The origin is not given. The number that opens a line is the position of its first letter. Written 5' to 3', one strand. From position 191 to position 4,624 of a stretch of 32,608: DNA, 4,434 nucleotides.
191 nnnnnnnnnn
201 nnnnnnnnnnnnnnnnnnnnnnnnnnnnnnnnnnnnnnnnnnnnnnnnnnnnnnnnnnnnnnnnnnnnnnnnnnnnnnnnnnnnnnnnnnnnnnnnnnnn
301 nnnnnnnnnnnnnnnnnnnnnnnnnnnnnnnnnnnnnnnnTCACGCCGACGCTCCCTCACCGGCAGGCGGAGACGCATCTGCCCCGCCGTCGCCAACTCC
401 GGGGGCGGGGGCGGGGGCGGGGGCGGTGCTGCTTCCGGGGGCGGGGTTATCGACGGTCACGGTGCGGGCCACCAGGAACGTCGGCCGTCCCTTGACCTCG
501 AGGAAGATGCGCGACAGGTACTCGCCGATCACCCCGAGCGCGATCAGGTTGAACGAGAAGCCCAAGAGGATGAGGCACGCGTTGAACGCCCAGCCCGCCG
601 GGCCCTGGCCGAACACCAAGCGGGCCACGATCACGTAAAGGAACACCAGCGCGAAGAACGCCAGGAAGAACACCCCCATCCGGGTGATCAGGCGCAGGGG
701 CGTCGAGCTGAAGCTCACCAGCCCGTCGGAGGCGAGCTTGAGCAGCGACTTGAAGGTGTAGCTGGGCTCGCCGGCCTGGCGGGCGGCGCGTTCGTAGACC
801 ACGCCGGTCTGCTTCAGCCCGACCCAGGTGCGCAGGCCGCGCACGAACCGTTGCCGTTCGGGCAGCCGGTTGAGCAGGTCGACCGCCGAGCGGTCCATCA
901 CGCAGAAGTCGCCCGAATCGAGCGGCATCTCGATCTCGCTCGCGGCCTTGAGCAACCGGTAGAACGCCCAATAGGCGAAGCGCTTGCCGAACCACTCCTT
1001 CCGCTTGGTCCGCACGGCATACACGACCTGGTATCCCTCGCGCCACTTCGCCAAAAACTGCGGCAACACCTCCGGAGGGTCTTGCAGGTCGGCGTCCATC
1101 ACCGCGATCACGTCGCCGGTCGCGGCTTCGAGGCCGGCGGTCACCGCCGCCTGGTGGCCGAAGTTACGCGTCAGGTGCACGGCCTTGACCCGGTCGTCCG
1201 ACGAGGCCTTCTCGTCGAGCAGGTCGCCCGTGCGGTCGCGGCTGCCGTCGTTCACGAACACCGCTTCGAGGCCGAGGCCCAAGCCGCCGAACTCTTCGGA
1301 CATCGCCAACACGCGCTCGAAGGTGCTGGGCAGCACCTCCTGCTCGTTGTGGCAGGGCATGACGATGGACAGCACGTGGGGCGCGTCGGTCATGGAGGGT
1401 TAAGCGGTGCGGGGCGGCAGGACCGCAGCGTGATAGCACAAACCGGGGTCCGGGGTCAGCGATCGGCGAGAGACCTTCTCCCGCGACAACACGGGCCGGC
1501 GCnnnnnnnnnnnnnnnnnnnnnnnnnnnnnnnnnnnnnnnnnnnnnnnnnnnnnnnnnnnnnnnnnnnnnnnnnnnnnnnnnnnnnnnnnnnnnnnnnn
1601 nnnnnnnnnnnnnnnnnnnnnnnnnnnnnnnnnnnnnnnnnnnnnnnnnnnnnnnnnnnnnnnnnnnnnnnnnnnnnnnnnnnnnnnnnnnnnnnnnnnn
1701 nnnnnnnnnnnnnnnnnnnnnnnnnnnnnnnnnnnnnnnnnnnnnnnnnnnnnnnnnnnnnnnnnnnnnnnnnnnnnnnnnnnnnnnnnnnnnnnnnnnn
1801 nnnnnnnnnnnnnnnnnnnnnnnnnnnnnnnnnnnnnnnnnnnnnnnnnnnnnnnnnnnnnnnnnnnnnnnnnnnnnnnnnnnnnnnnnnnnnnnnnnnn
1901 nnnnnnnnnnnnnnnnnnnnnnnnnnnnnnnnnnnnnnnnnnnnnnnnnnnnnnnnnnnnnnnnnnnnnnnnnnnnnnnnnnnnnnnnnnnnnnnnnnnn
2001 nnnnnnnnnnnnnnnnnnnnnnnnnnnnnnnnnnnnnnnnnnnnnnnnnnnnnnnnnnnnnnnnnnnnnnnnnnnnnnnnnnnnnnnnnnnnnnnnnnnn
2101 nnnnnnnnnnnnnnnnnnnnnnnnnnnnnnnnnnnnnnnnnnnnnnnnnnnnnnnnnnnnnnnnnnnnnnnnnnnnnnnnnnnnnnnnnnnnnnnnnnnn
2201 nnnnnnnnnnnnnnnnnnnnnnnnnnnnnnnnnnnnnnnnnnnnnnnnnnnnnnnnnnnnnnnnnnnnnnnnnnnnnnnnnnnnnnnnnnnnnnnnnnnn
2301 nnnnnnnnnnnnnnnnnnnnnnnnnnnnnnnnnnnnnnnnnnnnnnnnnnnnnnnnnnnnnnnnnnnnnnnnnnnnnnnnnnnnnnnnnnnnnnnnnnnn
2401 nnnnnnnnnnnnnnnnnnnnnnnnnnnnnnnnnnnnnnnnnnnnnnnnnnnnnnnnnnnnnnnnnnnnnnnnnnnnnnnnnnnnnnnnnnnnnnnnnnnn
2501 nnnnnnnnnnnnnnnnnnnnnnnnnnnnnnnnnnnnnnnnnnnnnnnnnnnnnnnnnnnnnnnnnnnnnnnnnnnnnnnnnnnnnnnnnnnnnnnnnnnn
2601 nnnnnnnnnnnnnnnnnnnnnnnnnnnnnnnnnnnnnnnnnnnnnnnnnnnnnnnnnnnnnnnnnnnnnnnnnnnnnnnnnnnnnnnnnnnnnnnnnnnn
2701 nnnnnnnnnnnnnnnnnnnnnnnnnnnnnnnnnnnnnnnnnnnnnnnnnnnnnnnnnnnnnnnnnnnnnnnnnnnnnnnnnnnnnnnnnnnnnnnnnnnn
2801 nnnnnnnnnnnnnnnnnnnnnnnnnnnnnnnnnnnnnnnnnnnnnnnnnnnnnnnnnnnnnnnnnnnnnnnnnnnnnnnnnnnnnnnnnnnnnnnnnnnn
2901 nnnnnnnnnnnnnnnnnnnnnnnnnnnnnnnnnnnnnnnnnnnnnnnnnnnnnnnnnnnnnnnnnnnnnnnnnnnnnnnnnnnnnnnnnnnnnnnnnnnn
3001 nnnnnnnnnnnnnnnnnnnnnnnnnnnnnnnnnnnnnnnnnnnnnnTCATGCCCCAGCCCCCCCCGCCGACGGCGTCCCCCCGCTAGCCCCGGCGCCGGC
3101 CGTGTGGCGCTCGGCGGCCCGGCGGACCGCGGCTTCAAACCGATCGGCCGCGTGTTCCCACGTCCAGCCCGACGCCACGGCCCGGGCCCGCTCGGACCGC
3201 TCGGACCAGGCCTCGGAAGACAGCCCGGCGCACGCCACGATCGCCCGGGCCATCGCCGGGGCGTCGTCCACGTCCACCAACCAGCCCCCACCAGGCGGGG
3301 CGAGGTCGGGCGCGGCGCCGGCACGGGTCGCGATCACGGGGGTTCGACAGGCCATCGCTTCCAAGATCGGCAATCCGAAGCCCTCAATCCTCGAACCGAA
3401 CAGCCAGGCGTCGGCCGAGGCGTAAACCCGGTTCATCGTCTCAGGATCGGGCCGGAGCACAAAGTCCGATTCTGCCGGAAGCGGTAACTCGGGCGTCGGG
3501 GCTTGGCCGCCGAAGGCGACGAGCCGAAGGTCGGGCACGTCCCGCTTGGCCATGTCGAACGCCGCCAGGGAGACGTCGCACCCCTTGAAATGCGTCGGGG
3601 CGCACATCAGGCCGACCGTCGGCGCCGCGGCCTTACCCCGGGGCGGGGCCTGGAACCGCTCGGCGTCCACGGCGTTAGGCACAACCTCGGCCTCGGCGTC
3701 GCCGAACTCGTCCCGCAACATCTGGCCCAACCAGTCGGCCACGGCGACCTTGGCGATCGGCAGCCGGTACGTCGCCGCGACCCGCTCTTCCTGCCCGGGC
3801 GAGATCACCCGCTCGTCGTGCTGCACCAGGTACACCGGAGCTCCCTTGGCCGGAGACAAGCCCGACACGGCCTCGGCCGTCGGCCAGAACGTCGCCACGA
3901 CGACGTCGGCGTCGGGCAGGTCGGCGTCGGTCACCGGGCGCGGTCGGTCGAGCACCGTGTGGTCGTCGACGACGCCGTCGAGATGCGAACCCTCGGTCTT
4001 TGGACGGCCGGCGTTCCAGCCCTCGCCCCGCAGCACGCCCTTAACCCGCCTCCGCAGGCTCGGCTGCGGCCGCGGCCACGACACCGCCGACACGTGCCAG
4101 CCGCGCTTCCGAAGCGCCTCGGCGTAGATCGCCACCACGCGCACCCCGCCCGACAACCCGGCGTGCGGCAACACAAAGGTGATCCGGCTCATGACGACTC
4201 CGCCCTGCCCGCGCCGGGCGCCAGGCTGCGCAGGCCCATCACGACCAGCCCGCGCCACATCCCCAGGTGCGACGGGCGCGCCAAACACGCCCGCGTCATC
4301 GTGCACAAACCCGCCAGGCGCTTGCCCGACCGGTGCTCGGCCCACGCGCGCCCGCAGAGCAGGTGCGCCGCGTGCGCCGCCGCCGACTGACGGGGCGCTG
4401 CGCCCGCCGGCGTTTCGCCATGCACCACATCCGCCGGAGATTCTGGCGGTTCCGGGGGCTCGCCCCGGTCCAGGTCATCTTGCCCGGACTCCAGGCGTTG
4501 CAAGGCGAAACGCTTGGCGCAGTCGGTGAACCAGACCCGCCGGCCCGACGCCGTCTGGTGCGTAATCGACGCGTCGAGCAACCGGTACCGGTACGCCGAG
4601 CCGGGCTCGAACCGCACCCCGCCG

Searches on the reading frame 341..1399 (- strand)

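Call 8: search_protein_families(library=pfam, proteins=[window:341-1399:-], max_evalue=0.01)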
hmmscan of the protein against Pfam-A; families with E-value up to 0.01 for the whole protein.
window:341-1399:- (352 aa): 3 families
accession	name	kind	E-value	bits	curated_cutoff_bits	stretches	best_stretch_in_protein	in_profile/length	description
PF00535.33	Glycos_transf_2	-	7.2e-34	117.6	23.3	1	11-173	1-164/168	Glycosyl transferase family 2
PF13641.12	Glyco_tranf_2_3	-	4.1e-08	34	27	1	8-197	2-196/230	Glycosyltransferase like family 2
PF13506.12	Glyco_transf_21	-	0.004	17.1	21.7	1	86-174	22-115/174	Glycosyl transferase family 21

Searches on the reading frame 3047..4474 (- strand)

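Call 8: search_protein_families(library=pfam, proteins=[window:3047-4474:-], max_evalue=0.01)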
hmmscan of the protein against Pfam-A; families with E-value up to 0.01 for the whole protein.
window:3047-4474:- (475 aa): 5 families
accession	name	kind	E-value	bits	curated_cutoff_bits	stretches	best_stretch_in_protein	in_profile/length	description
PF13692.12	Glyco_trans_1_4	-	5e-19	69.4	27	1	287-414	7-138/142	Glycosyl transferases group 1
PF00534.26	Glycos_transf_1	-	6.8e-18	65.2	26.4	1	297-412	28-152/172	Glycosyl transferases group 1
PF20706.3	GT4-conflict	-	5.2e-07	29.4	26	1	341-445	269-384/385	Family 4 Glycosyltransferase in conflict systems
PF13439.12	Glyco_transf_4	-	4.1e-06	27.4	28.5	1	108-273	2-170/170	Glycosyltransferase Family 4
PF13524.12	Glyco_trans_1_2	-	0.0058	17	25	0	340-447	33-143/144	Glycosyl transferase-like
